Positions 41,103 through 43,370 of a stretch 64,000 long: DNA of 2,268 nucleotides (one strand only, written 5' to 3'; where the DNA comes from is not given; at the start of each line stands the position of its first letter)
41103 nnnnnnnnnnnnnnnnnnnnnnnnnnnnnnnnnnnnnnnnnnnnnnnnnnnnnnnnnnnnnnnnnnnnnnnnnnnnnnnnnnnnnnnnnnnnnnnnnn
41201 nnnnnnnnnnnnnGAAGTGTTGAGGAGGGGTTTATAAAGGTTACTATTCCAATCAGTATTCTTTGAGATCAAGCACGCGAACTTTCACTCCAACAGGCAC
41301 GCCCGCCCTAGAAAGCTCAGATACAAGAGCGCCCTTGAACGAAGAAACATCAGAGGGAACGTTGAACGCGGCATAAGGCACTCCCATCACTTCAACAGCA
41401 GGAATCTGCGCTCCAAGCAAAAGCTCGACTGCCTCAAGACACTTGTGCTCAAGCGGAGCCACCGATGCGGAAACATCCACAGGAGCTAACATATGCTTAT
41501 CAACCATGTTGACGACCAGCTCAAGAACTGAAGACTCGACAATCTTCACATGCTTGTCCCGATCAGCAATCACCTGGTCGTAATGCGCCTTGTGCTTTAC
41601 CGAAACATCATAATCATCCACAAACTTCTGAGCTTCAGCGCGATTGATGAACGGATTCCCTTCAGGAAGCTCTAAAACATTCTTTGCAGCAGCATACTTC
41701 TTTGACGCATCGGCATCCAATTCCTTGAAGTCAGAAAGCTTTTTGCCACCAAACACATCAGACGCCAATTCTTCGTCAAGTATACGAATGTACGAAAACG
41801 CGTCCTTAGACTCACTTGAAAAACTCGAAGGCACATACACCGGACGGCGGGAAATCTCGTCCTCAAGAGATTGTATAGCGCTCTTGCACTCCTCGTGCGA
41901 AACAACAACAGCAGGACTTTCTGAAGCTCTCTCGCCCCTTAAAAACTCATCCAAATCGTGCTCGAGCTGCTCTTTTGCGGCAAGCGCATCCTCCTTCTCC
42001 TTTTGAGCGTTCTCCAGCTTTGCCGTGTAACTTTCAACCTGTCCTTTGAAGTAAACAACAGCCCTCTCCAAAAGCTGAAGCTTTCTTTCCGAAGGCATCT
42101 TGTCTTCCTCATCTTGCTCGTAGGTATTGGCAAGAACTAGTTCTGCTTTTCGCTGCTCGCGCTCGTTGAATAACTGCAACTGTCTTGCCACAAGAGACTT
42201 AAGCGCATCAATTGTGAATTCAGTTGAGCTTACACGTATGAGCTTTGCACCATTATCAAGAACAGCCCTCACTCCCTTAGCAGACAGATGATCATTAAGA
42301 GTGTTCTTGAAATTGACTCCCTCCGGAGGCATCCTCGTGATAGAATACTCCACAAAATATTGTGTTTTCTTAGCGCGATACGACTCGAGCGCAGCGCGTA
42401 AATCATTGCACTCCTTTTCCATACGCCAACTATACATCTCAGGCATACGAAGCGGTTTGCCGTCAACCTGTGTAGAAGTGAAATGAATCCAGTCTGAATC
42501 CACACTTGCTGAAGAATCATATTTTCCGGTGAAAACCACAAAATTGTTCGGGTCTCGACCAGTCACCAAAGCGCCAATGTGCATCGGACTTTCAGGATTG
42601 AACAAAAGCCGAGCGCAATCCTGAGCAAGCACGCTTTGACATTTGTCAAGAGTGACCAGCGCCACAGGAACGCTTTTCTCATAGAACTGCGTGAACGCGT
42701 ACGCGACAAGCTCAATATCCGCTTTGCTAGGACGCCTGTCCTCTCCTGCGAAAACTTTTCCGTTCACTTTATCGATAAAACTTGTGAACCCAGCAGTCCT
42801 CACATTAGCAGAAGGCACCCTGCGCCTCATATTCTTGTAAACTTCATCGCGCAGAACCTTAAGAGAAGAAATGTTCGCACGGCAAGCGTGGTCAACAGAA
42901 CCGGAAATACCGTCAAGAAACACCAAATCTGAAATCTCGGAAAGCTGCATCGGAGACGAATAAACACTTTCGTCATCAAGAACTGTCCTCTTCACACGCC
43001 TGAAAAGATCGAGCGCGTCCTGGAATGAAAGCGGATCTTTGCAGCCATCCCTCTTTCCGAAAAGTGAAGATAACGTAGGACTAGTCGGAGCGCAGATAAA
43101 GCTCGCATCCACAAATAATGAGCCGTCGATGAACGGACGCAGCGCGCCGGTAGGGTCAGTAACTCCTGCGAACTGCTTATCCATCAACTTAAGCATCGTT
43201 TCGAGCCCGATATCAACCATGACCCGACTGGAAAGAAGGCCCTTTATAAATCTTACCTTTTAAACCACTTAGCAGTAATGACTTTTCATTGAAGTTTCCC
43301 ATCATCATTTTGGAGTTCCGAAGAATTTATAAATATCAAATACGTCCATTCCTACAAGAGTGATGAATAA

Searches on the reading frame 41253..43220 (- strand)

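Call 37: search_protein_families(library=pfam, proteins=[window:41253-43220:-], max_evalue=0.001)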
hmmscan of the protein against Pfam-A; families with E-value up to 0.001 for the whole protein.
window:41253-43220:- (655 aa): 0 families

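Call 75: search_protein_families(library=pfam, proteins=[window:41253-43220:-], max_evalue=0.0001)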
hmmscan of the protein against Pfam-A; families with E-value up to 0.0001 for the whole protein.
window:41253-43220:- (655 aa): 0 families

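Call 84: search_protein_families(library=ncbifam, proteins=[window:41253-43220:-], max_evalue=0.01)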
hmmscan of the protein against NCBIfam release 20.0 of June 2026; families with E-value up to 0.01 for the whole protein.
window:41253-43220:- (655 aa): 1 family
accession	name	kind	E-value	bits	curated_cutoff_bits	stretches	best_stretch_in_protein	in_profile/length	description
NF045487.1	ASRP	equivalog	0.0073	14.9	300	0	331-457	313-439/593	archaea-specific SMC-related protein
